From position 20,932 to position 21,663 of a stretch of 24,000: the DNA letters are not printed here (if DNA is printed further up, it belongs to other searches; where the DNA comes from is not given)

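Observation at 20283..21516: AT-rich three-gene cassette (RelE/ParE-like, extended XRE-HTH, unknown 144-aa protein) between groESL and rsmA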

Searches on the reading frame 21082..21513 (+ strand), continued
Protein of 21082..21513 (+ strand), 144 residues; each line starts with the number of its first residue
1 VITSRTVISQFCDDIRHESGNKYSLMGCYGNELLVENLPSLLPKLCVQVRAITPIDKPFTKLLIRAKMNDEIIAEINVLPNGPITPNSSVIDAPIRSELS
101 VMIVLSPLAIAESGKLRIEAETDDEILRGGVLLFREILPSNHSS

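Call 41: search_protein_families(library=pfam, proteins=[L082:324-569:+, L082:574-1122:+, L077:4218-4469:+, L077:4485-4955:+, L109:4963-5355:+, L109:5364-5996:+, L084:5074-5556:+, L084:5546-5959:+, L047:5116-5616:+, L047:5603-6001:+], max_evalue=0.01)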
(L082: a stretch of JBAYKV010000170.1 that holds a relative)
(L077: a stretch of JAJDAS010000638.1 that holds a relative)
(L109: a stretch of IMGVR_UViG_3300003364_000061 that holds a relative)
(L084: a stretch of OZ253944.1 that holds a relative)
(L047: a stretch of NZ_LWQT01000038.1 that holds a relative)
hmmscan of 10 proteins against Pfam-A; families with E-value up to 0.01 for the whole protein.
L082:324-569:+ (82 aa): 1 family
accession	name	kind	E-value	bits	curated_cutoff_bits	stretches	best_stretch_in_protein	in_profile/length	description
PF07927.17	HicA_toxin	-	9.5e-06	26.1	27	1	21-53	2-34/58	HicA toxin of bacterial toxin-antitoxin,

L082:574-1122:+ (183 aa): 3 families
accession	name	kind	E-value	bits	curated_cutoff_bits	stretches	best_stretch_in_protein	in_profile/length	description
PF05534.18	HicB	-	4e-10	39.9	21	1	74-109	16-51/51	HicB family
PF15919.11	HicB_lk_antitox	-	4.3e-05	24.1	27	1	11-70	2-60/123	HicB_like antitoxin of bacterial toxin-antitoxin system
PF21748.3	UPF0150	-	0.0072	16.7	27.3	0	18-66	16-64/64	UPF0150-like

L077:4218-4469:+ (84 aa): 1 family
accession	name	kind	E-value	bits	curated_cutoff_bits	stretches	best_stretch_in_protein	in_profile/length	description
PF07927.17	HicA_toxin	-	6.1e-07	29.9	27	1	22-60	3-40/58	HicA toxin of bacterial toxin-antitoxin,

L077:4485-4955:+ (157 aa): 3 families
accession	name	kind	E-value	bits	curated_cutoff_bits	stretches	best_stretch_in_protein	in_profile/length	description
PF05534.18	HicB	-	1.4e-11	44.5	21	1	60-103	10-51/51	HicB family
PF15919.11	HicB_lk_antitox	-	3.6e-07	30.8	27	1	4-62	1-58/123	HicB_like antitoxin of bacterial toxin-antitoxin system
PF21748.3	UPF0150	-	0.0017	18.7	27.3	1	12-45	16-49/64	UPF0150-like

L109:4963-5355:+ (131 aa): 0 families

L109:5364-5996:+ (211 aa): 0 families

L084:5074-5556:+ (161 aa): 0 families

L084:5546-5959:+ (138 aa): 5 families
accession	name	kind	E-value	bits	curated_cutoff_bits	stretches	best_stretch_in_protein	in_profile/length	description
PF13560.12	HTH_31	-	3e-05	24.7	27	1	30-78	6-55/64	Helix-turn-helix domain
PF01381.28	HTH_3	-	5.3e-05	23.6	23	1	31-81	2-52/55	Helix-turn-helix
PF08667.16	BetR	-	0.00044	20.8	21.6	1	41-81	25-65/148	BetR domain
PF13744.12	HTH_37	-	0.001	19.2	27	1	21-84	14-78/80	Helix-turn-helix domain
PF13443.12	HTH_26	-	0.0092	16.7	22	0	35-81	7-54/63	Cro/C1-type HTH DNA-binding domain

L047:5116-5616:+ (167 aa): 0 families

L047:5603-6001:+ (133 aa): 7 families
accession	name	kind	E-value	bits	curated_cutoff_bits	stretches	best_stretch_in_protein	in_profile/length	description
PF01381.28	HTH_3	-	3.4e-08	33.8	23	1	35-78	7-50/55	Helix-turn-helix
PF13560.12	HTH_31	-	6.4e-05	23.6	27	1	30-76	13-54/64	Helix-turn-helix domain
PF13384.12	HTH_23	-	0.00012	22.2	24.6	1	25-58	5-38/50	Homeodomain-like domain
PF08667.16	BetR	-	0.00025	21.6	21.6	1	40-102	25-87/148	BetR domain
PF13412.12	HTH_24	-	0.00051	20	21.9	1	35-59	15-39/48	Winged helix-turn-helix DNA-binding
PF20432.4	Xre-like-HTH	-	0.0016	19.1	25.8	1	29-65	14-51/63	Antitoxin Xre-like helix-turn-helix domain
PF12802.13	MarR_2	-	0.0048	17.5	27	1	30-59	14-42/61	MarR family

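Call 45: search_solved_structures(query=A1, max_evalue=10)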
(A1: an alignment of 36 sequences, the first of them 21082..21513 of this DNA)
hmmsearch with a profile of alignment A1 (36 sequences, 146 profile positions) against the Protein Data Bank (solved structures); distinct sequences matched with E-value up to 10: 0.

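Call 51: search_protein_representatives(alignment_id=A1)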
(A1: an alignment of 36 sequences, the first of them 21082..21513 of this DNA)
Query: 36 sequences, 146 profile positions. Proteins with E-value up to 0.001 (for the whole library): 3258; up to 1e-10: 1555; up to 1e-30: 141. The best 150 are listed.
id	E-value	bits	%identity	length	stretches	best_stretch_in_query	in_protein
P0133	3.9e-54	198.9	-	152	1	1-144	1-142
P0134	2.9e-49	183.1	-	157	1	1-144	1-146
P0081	1.8e-47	177.3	-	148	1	1-143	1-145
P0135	2.6e-47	176.8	-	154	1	1-143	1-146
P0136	6.1e-47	175.6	-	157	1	1-140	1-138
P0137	2.8e-45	170.2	-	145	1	1-142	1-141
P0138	3.0e-45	170.1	-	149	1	1-144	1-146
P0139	3.8e-45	169.8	-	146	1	5-144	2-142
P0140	1.6e-44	167.7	-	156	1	1-140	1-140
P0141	3.0e-44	166.8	-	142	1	1-139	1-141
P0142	5.2e-44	166.1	-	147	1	5-144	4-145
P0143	1.0e-43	165.1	-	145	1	3-142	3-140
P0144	1.0e-42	161.9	-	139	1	1-136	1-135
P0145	1.5e-42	161.3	-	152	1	2-140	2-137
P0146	3.1e-42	160.3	-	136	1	1-138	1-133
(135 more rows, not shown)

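Call 52: search_protein_families(library=ncbifam, proteins=[L109:4963-5355:+, L109:5364-5996:+, L111:4962-5345:+, L111:5351-5965:+, L084:5074-5556:+, L047:5116-5616:+, L063:5098-5601:+, L083:2162-2647:+], max_evalue=1)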
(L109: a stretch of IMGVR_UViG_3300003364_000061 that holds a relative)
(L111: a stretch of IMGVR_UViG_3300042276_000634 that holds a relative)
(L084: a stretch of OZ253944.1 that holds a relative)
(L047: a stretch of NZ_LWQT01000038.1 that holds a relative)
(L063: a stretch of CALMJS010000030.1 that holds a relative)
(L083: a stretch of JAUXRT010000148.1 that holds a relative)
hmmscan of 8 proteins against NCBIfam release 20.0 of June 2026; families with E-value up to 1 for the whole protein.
L109:4963-5355:+ (131 aa): 0 families

L109:5364-5996:+ (211 aa): 4 families
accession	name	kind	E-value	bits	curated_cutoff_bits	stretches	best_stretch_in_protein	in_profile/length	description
TIGR03655.1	anti_R_Lar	subfamily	0.00044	20.5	39.6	1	6-58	3-48/55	Lar family restriction alleviation protein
NF047912.1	ECs_2282_CxxC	subfamily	0.011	15.6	37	1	5-20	3-18/60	ECs_2282 family putative zinc-binding protein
TIGR03830.1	CxxCG_CxxCG_HTH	subfamily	0.018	14.8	61.8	1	7-119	1-117/127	type II TA system antitoxin MqsA family protein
NF006224.0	PRK08351.1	equivalog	0.11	12.5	108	1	5-16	16-27/61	DNA-directed RNA polymerase subunit E''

L111:4962-5345:+ (128 aa): 2 families
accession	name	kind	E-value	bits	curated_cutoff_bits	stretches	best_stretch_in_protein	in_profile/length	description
NF008650.1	PRK11646.1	equivalog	0.077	12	469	1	73-120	157-203/400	multidrug efflux MFS transporter MdtH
NF058627.1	S41_Gfo1087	equivalog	0.11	11.4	455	1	54-98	193-235/489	GFO_1087 family putative carboxy terminal peptidase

L111:5351-5965:+ (205 aa): 9 families
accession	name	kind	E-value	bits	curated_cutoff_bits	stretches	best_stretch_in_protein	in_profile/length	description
TIGR03830.1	CxxCG_CxxCG_HTH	subfamily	6.7e-06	25.9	61.8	1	6-119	1-118/127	type II TA system antitoxin MqsA family protein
NF011481.0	PRK14890.1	equivalog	0.001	19.1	61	1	36-47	49-60/61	putative Zn-ribbon RNA-binding protein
TIGR03655.1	anti_R_Lar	subfamily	0.0021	18.3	39.6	1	6-58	4-49/55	Lar family restriction alleviation protein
NF047912.1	ECs_2282_CxxC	subfamily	0.0064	16.4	37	1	3-65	2-58/60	ECs_2282 family putative zinc-binding protein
TIGR02605.1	CxxC_CxxC_SSSS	subfamily_domain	0.015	15.3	31.3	0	4-16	27-39/52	FmdB family zinc ribbon protein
NF008169.0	PRK10917.2-3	equivalog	0.067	11.7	555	1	75-157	148-231/610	ATP-dependent DNA helicase RecG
NF048018.1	IS256_N_4Cys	domain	0.13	12.9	27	0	5-17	1-13/31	transposase-like zinc-binding domain-containing protein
TIGR00340.1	zpr1_rel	hypoth_equivalog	0.14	11.7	117.95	1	6-51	1-43/163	zinc finger protein ZPR1 homolog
NF041909.1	HVO_2753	equivalog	0.28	11.1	80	0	37-47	48-58/59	HVO_2753 family zinc finger protein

L084:5074-5556:+ (161 aa): 0 families

L047:5116-5616:+ (167 aa): 0 families

L063:5098-5601:+ (168 aa): 0 families

L083:2162-2647:+ (162 aa): 0 families

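Call 69: search_dna_similar(query=window:21082-21513:+, collection=phages, mode=protein, max_evalue=0.001, max_rows=25)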
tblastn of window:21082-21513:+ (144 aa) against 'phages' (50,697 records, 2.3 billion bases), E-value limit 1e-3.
Records with a match: 7; places in all: 7; records where one place covers at least 80% of the query: 7.
Best place of each record, by identity: <60% 7.
By first word of the organism name: Pseudomonas 7.
By host as written in the record: - 3; Pseudomonas aeruginosa WH-SGI-V-07173 2; Pseudomonas aeruginosa 2.
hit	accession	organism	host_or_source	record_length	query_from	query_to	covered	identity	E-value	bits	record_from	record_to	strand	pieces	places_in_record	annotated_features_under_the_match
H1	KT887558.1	Pseudomonas phage phi2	Pseudomonas aeruginosa WH-SGI-V-07173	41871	4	132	90%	35.7%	2e-18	86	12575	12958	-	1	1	hypothetical protein | lambda repressor-like DNA-binding domain protein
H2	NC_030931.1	Pseudomonas phage phi2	Pseudomonas aeruginosa WH-SGI-V-07173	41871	4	132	90%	35.7%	2e-18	86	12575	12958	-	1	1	hypothetical protein | transcriptional repressor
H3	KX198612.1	Pseudomonas phage MD8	Pseudomonas aeruginosa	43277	4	132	90%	35.7%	2e-18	86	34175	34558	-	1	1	putative Ig-domain containing protein | HigA-like antitoxin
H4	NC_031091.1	Pseudomonas phage MD8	Pseudomonas aeruginosa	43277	4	132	90%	35.7%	2e-18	86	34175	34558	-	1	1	putative Ig-domain containing protein | transcriptional repressor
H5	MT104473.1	Pseudomonas phage MR13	-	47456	5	132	89%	32.8%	5e-12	67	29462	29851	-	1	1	hypothetical protein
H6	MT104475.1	Pseudomonas phage MR15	-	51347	5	132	89%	32.8%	5e-12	67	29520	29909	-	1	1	hypothetical protein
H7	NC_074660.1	Pseudomonas phage MR15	-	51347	5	132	89%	32.8%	5e-12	67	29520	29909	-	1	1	hypothetical protein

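Call 70: search_dna_similar(query=window:21082-21513:+, collection=plasmids, mode=protein, max_evalue=0.001, max_rows=25)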
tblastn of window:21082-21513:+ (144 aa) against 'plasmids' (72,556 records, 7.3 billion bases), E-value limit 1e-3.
Records with a match: 8; places in all: 8; records where one place covers at least 80% of the query: 2.
Best place of each record, by identity: <60% 8.
By first word of the organism name: Rhizobium 5; Burkholderia 1; Bosea 1; Rhodoferax 1.
By predicted mobility (MOB-suite, as given by PLSDB): non-mobilizable 6; conjugative 1; mobilizable 1.
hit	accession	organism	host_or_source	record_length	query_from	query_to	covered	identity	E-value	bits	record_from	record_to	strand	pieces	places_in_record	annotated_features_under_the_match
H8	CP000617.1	Burkholderia vietnamiensis G4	-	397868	1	135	94%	27.4%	6e-10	63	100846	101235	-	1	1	hypothetical protein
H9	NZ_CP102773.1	Bosea sp. NBC_00550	-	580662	5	118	79%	30.1%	2e-9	61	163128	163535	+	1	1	hypothetical protein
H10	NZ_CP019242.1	Rhodoferax antarcticus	Whole organism,environment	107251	2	135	93%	25.5%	4e-4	46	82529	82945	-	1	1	hypothetical protein | helix-turn-helix transcriptional regulator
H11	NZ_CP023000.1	Rhizobium sp. 11515TR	Cell culture,agricultural soil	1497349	11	125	80%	29.5%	9e-10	62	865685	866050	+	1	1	record has no annotation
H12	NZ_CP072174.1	Rhizobium sp. AB2/73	Phyla canescens,cell culture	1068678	11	125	80%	29.5%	1e-9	62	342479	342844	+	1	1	record has no annotation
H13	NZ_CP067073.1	Rhizobium sp. AB2/73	Phyla canescens,cell culture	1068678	11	125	80%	29.5%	1e-9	62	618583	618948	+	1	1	record has no annotation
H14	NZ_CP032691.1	Rhizobium sp. CCGE532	Phaseolus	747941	11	125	80%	29.5%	7e-9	60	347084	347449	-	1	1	hypothetical protein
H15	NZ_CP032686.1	Rhizobium sp. CCGE531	Phaseolus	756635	11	125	80%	29.5%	7e-9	60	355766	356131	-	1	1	hypothetical protein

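Call 71: get_annotated_region(hit=H3, flank=3000)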
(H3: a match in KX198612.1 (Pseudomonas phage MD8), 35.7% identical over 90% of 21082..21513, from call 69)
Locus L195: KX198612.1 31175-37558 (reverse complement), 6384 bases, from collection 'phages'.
description: Pseudomonas phage MD8, complete genome.
organism: Pseudomonas phage MD8 (NCBI taxid 1868596)
taxonomy: Viruses; Duplodnaviria; Heunggongvirae; Uroviricota; Caudoviricetes
host: Pseudomonas aeruginosa; source: -; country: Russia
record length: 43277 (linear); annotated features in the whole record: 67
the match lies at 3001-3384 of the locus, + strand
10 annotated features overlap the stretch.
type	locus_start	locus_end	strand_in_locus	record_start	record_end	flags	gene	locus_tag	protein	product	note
CDS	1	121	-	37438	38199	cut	-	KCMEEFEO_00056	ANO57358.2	replication protein O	-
CDS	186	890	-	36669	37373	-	-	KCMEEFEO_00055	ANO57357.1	antirepressor protein CII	similar to antirepressor protein 1 Escherichia phage P1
CDS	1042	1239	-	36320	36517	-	-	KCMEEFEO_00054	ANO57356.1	repressor protein Cro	-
CDS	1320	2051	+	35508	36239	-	-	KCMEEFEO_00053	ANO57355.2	repressor protein cI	-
CDS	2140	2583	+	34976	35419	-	-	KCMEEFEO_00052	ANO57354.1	HigB-like toxin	-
CDS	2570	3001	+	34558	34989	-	-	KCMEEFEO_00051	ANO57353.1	HigA-like antitoxin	-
CDS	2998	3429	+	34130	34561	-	-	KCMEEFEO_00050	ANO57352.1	putative Ig-domain containing protein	-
CDS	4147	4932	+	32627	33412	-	-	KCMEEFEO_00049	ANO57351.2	hypothetical protein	-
CDS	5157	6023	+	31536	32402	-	-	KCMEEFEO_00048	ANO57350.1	chromosome partitioning ParB-like protein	-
CDS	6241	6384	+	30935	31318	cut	-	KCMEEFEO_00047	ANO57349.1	transcriptional regulator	-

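Call 72: get_annotated_region(hit=H6, flank=3000)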
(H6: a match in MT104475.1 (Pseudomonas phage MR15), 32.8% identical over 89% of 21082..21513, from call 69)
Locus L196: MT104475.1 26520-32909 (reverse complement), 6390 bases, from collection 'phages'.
description: Pseudomonas phage MR15, complete genome.
organism: Pseudomonas phage MR15 (NCBI taxid 2711179)
taxonomy: Viruses; Duplodnaviria; Heunggongvirae; Uroviricota; Caudoviricetes
host: -; source: -; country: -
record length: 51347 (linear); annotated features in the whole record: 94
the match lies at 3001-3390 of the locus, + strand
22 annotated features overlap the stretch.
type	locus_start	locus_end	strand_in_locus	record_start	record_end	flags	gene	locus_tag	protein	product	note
CDS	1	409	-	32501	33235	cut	-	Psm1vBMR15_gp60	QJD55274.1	putative thioredoxin family protein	-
CDS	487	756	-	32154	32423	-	-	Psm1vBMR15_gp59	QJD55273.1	putative Cro/Cl family transcriptional regulator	-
CDS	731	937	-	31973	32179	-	-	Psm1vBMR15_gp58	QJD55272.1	putative HTH-type transcriptional regulator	-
CDS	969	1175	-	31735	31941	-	-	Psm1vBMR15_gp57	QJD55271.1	hypothetical protein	-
CDS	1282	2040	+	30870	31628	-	-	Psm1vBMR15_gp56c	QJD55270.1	hypothetical protein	-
CDS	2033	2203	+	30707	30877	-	-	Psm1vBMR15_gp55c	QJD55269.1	hypothetical protein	-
CDS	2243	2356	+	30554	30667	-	-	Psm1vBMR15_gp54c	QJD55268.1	hypothetical protein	-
CDS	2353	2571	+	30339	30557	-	-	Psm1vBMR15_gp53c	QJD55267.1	putative helix-turn-helix domain protein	-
CDS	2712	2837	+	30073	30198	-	-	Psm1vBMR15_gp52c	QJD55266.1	hypothetical protein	-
CDS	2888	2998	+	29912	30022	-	-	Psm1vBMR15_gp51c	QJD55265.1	hypothetical protein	-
CDS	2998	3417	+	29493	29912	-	-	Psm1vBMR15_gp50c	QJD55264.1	hypothetical protein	-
CDS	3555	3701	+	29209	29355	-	-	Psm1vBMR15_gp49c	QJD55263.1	hypothetical protein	-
CDS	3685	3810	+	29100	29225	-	-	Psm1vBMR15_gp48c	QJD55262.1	hypothetical protein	-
CDS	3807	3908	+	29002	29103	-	-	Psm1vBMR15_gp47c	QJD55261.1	putative HAMP domain-containing protein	-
CDS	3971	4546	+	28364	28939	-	-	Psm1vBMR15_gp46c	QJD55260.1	hypothetical protein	-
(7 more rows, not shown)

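Call 74: get_annotated_region(hit=H2, flank=3000)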
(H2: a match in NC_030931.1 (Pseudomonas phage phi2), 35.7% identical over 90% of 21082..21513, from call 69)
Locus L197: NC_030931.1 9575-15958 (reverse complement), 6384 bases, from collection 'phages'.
description: Pseudomonas phage phi2, complete genome.
organism: Pseudomonas phage phi2 (NCBI taxid 1450169)
taxonomy: Viruses; Duplodnaviria; Heunggongvirae; Uroviricota; Caudoviricetes
host: Pseudomonas aeruginosa WH-SGI-V-07173; source: hospital; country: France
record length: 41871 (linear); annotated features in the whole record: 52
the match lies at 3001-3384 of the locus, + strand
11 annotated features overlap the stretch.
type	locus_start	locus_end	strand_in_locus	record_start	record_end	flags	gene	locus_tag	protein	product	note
CDS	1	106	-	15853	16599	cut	-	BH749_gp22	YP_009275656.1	replication initiation O-like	-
CDS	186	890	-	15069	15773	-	-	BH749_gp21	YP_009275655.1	anti-repressor Ant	DNA-binding protein (Roi)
CDS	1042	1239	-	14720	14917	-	-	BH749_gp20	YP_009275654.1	transcriptional regulator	-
CDS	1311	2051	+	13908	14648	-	-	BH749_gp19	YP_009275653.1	transcriptional repressor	-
CDS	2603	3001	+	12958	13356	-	-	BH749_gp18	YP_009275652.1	transcriptional repressor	-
CDS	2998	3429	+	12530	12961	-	-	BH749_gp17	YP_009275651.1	hypothetical protein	-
CDS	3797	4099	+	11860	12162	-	-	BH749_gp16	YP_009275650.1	hypothetical protein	-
CDS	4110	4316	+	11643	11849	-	-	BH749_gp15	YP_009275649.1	hypothetical protein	-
CDS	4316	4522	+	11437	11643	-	-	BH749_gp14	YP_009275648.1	hypothetical protein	-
CDS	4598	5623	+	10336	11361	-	-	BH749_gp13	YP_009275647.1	hypothetical protein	-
CDS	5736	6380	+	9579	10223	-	-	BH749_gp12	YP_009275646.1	Ydd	-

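Call 80: search_protein_families(library=pfam, proteins=[L195:2140-2580:+, L084:5074-5556:+, L047:5116-5616:+, L063:5098-5601:+, L083:2162-2647:+, L109:4963-5355:+, L111:4962-5345:+, L061:5248-5559:+], max_evalue=5)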
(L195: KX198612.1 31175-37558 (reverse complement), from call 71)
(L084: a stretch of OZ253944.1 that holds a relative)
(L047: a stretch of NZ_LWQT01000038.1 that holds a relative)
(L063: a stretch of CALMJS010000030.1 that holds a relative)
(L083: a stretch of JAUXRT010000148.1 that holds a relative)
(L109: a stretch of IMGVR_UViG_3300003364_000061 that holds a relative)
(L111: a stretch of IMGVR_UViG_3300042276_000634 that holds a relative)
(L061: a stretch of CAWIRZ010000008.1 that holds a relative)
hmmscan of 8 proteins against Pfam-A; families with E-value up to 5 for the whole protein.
L195:2140-2580:+ (147 aa): 0 families

L084:5074-5556:+ (161 aa): 0 families

L047:5116-5616:+ (167 aa): 0 families

L063:5098-5601:+ (168 aa): 0 families

L083:2162-2647:+ (162 aa): 0 families

L109:4963-5355:+ (131 aa): 1 family
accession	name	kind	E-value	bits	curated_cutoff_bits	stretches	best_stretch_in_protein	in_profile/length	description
PF04385.20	FAINT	-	0.012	16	20.7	1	51-90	32-68/78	Domain of unknown function, DUF529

L111:4962-5345:+ (128 aa): 1 family
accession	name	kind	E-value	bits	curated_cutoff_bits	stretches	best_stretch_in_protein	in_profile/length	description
PF18809.6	PBECR1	-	0.13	13.2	27.6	1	26-107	31-101/104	phage-Barnase-EndoU-ColicinE5/D-RelE like nuclease1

L061:5248-5559:+ (104 aa): 1 family
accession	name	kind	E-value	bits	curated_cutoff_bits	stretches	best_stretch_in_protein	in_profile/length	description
PF05973.20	Gp49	-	0.17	12.4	23.9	1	32-66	40-74/90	Phage derived protein Gp49-like (DUF891)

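Call 83: find_related_loci(query=A3, collection=viral_contigs, flank=4000)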
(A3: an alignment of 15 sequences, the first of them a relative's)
Query A3 (137 aa) in viral_contigs; peptide patterns used: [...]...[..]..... (x = any residue, [..] = any of these).
50 stretches matched a pattern; 42 encode a relative of the query (tblastn E <= 1e-3); 42 distinct loci.
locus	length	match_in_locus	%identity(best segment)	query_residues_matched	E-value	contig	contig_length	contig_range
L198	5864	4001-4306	35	1-103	4e-13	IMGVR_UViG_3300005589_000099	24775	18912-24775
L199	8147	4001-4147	47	2-50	7e-13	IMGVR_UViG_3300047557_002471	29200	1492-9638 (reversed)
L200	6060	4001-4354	32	11-115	1e-12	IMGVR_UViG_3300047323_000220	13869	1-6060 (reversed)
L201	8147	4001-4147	47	7-55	2e-12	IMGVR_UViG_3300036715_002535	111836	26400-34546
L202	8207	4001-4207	41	1-60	7e-12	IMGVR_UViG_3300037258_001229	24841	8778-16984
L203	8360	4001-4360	31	10-108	9e-12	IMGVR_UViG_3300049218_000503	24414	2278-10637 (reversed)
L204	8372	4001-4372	32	2-118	1e-11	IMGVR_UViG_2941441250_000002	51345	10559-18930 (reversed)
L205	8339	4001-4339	31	11-110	2e-11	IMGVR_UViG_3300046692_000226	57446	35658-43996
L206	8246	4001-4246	41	8-91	3e-11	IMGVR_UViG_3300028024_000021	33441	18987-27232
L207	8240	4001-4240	36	4-82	4e-11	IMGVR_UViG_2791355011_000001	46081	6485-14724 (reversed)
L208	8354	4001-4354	28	11-115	7e-11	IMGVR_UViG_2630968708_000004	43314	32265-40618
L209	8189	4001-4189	35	4-65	3e-10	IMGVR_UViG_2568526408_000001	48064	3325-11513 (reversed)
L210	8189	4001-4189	35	4-65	3e-10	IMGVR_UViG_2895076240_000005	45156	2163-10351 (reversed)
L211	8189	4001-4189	35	4-65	3e-10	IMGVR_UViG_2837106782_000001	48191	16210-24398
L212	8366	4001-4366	25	2-110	4e-10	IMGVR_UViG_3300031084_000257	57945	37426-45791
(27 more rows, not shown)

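Call 88: fold_search(model_id=the predicted structure, library=viral)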
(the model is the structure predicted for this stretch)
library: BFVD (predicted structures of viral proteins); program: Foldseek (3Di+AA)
matches with E <= 10: 1278; with E <= 0.001: 6
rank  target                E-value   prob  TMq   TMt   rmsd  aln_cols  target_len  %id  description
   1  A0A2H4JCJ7            4.6e-05  1.00  0.55  0.57   7.4       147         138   11  Uncharacterized protein [uncultured Caudovirales phage]
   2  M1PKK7                3.0e-04  1.00  0.54  0.54   4.7       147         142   14  (no name in the UniProt tables at hand)
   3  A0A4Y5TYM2            3.2e-04  1.00  0.49  0.29   6.7       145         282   12  (no name in the UniProt tables at hand)
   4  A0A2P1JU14            3.5e-04  1.00  0.58  0.61   6.3       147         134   10  Uncharacterized protein [Anoxybacillus phage A403]
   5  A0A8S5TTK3            6.4e-04  1.00  0.56  0.51   6.4       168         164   10  Uncharacterized protein [Siphoviridae sp. ct5jB2]
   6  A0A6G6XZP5            8.9e-04  1.00  0.35  0.36   9.8       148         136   14  (no name in the UniProt tables at hand)
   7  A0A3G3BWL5            1.1e-03  1.00  0.42  0.37   7.8       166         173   13  (no name in the UniProt tables at hand)
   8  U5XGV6                1.5e-03  0.99  0.29  0.09   9.5       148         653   14  (no name in the UniProt tables at hand)
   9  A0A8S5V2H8            3.0e-03  0.96  0.34  0.26  19.4       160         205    9  Uncharacterized protein [CrAss-like virus sp. ctelJ1]
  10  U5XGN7                3.2e-03  0.99  0.30  0.11   7.8       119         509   16  (no name in the UniProt tables at hand)
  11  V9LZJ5                3.7e-03  1.00  0.41  0.25   6.4       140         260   11  Uncharacterized protein [Vibrio phage VP4B]
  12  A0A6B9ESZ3            4.4e-03  0.99  0.37  0.29  10.1       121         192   16  Ig-like domain-containing protein [Duck adenovirus 1]
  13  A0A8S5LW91            5.5e-03  0.99  0.36  0.19   9.5       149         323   10  Antibody light chain protein (Fragment) [Myoviridae sp. cto1k8]
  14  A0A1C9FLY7            5.8e-03  1.00  0.39  0.17   6.3       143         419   10  (no name in the UniProt tables at hand)
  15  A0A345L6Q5            5.8e-03  1.00  0.37  0.15   5.6       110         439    8  Uncharacterized protein [Serratia phage Scapp]
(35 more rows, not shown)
